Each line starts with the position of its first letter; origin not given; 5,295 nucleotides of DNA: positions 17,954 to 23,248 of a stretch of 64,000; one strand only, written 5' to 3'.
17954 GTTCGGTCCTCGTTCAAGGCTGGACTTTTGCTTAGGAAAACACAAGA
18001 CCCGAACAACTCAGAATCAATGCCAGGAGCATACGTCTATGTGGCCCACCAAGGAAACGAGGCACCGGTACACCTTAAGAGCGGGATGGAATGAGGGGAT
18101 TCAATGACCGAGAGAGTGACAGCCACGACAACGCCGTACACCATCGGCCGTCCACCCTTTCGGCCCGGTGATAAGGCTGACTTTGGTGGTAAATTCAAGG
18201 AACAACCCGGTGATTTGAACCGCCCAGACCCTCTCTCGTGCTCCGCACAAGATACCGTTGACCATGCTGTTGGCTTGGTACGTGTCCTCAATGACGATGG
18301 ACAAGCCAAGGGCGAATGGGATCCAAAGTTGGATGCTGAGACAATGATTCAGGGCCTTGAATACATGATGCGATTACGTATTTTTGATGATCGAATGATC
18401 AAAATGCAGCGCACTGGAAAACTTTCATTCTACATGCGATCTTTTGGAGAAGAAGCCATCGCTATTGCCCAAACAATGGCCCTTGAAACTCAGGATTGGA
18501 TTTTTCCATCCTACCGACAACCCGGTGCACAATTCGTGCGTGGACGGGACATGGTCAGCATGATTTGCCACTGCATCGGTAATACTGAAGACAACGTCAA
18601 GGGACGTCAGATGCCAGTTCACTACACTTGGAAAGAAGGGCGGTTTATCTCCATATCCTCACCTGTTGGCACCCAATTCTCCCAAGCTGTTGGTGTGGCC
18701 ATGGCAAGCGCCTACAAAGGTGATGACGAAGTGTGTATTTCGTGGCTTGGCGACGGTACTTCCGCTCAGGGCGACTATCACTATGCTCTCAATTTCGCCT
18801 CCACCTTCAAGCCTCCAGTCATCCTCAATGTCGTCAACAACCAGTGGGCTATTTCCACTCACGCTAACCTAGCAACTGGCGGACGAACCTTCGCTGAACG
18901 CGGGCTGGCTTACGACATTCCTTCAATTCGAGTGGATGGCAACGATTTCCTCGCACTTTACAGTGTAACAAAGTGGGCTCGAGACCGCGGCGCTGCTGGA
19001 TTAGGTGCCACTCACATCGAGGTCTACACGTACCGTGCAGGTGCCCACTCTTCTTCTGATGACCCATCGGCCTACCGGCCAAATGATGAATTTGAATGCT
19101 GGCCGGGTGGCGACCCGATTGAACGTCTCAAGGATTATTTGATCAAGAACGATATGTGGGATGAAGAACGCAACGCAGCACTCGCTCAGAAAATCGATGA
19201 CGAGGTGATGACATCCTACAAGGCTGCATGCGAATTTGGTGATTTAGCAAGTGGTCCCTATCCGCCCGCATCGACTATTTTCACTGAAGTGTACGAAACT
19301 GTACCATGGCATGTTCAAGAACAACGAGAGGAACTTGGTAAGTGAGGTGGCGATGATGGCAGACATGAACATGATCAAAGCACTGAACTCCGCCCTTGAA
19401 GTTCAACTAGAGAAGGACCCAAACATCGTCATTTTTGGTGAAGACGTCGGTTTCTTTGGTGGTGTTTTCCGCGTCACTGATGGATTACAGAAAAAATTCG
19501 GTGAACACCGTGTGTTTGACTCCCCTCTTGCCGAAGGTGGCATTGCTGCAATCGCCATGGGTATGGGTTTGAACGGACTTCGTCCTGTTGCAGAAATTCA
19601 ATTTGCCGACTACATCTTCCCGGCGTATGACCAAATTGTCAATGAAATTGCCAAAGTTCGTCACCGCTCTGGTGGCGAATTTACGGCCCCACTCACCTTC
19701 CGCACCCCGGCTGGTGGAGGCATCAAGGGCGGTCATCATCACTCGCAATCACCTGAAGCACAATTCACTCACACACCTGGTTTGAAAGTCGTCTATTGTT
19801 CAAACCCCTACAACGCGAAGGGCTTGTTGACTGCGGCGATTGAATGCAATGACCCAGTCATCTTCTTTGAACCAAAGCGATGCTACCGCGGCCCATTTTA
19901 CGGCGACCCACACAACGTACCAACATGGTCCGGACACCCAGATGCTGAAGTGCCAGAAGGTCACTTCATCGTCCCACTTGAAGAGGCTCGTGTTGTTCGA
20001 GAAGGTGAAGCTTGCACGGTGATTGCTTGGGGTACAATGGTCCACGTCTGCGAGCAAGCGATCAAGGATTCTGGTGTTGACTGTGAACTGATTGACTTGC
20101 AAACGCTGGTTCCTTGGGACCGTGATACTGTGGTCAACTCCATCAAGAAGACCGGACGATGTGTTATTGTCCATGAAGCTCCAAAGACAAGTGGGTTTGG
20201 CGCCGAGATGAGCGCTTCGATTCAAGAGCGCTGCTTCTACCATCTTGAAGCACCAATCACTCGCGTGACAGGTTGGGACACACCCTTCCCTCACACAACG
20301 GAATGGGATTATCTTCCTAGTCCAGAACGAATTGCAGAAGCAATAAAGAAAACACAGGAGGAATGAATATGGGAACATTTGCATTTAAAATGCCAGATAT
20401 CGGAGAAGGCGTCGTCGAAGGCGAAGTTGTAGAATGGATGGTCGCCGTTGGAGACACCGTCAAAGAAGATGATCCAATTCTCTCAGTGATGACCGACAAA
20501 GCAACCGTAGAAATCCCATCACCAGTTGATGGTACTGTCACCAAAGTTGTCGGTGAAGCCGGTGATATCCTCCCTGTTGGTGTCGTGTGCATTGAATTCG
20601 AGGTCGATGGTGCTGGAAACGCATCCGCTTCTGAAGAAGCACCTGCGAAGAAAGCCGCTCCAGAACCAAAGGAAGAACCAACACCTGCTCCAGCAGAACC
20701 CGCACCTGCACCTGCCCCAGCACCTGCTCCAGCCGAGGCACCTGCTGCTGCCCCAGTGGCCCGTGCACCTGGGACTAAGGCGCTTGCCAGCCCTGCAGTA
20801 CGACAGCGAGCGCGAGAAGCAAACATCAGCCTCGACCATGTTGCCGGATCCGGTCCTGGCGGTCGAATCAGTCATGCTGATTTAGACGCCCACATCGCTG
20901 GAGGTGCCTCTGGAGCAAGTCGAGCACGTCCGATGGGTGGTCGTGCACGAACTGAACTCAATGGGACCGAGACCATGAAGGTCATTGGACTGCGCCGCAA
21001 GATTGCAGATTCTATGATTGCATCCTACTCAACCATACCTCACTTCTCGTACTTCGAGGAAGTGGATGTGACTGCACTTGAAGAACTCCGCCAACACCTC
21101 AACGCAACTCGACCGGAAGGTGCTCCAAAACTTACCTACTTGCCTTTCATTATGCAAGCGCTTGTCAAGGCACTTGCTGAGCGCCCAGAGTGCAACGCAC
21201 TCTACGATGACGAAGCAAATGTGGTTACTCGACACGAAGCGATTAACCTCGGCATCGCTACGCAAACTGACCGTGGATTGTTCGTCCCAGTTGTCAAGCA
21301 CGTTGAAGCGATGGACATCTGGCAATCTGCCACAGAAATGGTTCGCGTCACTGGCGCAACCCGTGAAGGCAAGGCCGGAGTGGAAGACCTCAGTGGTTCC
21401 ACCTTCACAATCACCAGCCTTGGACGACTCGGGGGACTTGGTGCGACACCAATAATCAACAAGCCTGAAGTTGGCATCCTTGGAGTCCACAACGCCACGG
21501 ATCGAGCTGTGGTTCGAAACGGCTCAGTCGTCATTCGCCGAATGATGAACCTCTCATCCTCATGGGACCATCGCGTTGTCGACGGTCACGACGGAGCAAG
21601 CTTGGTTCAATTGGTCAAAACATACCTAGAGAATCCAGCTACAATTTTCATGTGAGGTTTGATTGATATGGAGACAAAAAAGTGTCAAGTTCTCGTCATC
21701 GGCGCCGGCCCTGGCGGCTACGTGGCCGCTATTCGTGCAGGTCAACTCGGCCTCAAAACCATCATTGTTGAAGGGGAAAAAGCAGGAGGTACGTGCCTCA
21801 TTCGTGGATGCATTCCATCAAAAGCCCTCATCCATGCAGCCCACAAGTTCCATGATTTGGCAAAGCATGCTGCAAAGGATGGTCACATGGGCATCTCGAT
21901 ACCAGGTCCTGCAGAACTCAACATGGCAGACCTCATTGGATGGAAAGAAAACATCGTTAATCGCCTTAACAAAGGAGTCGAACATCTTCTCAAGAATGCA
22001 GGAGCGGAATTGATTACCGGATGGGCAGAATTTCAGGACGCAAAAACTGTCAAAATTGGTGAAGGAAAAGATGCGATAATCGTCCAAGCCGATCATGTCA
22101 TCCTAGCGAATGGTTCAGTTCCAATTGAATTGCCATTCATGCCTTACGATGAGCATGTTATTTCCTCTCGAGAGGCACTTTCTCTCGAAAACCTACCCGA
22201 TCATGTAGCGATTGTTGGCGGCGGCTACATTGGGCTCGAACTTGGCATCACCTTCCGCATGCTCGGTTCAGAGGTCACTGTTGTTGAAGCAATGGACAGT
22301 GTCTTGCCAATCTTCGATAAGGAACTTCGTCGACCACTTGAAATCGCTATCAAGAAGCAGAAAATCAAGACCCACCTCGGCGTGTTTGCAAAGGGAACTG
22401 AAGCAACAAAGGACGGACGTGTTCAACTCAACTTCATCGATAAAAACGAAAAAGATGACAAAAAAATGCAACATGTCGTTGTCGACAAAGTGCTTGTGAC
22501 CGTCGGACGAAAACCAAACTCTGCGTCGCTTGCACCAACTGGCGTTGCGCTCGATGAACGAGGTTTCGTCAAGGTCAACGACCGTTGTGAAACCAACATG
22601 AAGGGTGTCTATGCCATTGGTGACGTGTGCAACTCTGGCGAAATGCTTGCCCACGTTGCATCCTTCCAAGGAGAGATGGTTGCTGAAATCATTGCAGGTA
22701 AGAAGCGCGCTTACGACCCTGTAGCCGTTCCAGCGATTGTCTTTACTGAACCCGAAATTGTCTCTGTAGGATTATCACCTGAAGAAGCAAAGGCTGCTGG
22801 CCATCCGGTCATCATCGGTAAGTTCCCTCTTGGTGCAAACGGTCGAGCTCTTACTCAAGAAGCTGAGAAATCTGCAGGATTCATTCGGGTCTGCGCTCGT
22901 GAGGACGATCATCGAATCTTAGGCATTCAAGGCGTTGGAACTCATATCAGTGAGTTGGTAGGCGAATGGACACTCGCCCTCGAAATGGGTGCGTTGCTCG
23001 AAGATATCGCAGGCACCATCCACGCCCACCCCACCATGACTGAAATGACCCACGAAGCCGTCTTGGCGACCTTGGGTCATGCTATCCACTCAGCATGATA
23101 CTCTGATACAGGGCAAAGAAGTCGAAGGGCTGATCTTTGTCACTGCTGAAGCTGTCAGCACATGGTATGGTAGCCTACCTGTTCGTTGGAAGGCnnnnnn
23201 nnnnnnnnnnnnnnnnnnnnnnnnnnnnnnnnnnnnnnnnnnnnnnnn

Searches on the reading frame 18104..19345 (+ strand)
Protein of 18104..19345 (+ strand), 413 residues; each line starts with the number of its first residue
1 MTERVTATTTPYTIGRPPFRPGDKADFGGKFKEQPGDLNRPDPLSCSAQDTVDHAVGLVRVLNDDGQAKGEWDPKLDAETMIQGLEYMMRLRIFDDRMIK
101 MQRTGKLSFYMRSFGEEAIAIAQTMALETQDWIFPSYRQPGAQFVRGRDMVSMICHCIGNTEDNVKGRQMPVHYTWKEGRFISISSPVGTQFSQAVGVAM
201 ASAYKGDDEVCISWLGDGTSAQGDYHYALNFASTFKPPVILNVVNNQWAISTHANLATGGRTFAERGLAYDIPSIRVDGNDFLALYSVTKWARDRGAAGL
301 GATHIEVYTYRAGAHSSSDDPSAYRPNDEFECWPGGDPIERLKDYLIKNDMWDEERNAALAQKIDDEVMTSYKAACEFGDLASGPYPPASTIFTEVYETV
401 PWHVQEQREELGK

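Call 13: search_protein_families(library=pfam, proteins=[window:18104-19345:+], max_evalue=0.001)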
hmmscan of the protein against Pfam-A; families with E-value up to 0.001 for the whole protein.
window:18104-19345:+ (413 aa): 2 families
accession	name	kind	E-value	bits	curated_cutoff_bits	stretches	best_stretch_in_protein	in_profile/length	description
PF00676.26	E1_dh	-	5.4e-89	298.5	22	1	88-375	4-291/300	Dehydrogenase E1 component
PF13292.11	DXP_synthase_N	-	3e-05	23.9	21.2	1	189-252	114-177/274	1-deoxy-D-xylulose-5-phosphate synthase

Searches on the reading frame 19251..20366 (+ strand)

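Call 13: search_protein_families(library=pfam, proteins=[window:19251-20366:+], max_evalue=0.001)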
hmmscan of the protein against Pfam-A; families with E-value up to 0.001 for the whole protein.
window:19251-20366:+ (371 aa): 2 families
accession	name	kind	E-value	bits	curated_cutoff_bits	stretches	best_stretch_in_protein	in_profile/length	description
PF02779.29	Transket_pyr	-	7.6e-43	146.6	27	1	39-213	3-173/174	Transketolase, pyrimidine binding domain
PF02780.25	Transketolase_C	-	7.8e-35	119.9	25.9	1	245-361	2-124/124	Transketolase, C-terminal domain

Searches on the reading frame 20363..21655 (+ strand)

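Call 13: search_protein_families(library=pfam, proteins=[window:20363-21655:+], max_evalue=0.001)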
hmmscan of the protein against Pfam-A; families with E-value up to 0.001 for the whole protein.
window:20363-21655:+ (430 aa): 4 families
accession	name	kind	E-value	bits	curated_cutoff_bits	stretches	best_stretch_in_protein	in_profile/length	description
PF00198.28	2-oxoacid_dh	-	2e-77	260.2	23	1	201-430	3-232/232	2-oxoacid dehydrogenases acyltransferase (catalytic domain)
PF00364.28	Biotin_lipoyl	-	3.8e-20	71.9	22.1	1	8-75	3-69/73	Biotin-requiring enzyme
PF02817.22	E3_binding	-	9.9e-13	48.5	23.7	1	141-174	2-35/36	e3 binding domain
PF13533.13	Biotin_lipoyl_2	-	0.00016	21.8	29.8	0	18-41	7-30/32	Biotin-lipoyl like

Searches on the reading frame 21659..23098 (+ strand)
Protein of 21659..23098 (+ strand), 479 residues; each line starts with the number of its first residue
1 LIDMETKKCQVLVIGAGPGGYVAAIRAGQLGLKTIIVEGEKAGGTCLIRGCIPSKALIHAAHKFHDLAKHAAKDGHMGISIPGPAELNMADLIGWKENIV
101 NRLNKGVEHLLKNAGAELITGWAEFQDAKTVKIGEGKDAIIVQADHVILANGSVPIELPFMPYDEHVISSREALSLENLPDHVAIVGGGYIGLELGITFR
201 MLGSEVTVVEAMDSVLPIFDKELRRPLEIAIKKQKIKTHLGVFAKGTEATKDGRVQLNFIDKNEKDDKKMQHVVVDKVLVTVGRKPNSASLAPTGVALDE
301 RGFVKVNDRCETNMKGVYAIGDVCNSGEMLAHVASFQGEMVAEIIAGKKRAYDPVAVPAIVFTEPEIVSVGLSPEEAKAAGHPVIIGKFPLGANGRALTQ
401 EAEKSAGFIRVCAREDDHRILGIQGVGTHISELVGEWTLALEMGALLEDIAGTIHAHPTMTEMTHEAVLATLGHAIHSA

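Call 13: search_protein_families(library=pfam, proteins=[window:21659-23098:+], max_evalue=0.001)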
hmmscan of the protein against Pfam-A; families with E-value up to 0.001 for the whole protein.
window:21659-23098:+ (479 aa): 10 families
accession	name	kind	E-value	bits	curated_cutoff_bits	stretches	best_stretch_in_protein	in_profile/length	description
PF07992.20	Pyr_redox_2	-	7.1e-70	236.2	26.1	1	10-338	2-291/291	Pyridine nucleotide-disulphide oxidoreductase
PF02852.28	Pyr_redox_dim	-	2.8e-31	108.4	25.3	1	357-467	1-109/110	Pyridine nucleotide-disulphide oxidoreductase, dimerisation domain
PF00070.33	Pyr_redox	-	3.7e-18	66.3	22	1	182-256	1-75/82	Pyridine nucleotide-disulphide oxidoreductase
PF13738.12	Pyr_redox_3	-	2.3e-09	37.4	30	1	141-321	122-305/305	Pyridine nucleotide-disulphide oxidoreductase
PF00890.30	FAD_binding_2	-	5.4e-07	29.6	20.4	1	11-44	2-36/414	FAD binding domain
PF12831.13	FAD_oxidored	-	3.5e-06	27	27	1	10-44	1-36/416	FAD dependent oxidoreductase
PF01494.25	FAD_binding_3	-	4.1e-05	23.4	22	0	8-39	1-32/349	FAD binding domain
PF01134.28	GIDA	-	6.4e-05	22.6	22.1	1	10-61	1-50/391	Glucose inhibited division protein A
PF03486.20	HI0933_like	-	0.00017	21.6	50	0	10-45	2-37/244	HI0933-like protein Rossmann domain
PF01262.27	AlaDh_PNT_C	-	0.00078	19.4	23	0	6-40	26-60/214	Alanine dehydrogenase/PNT, C-terminal domain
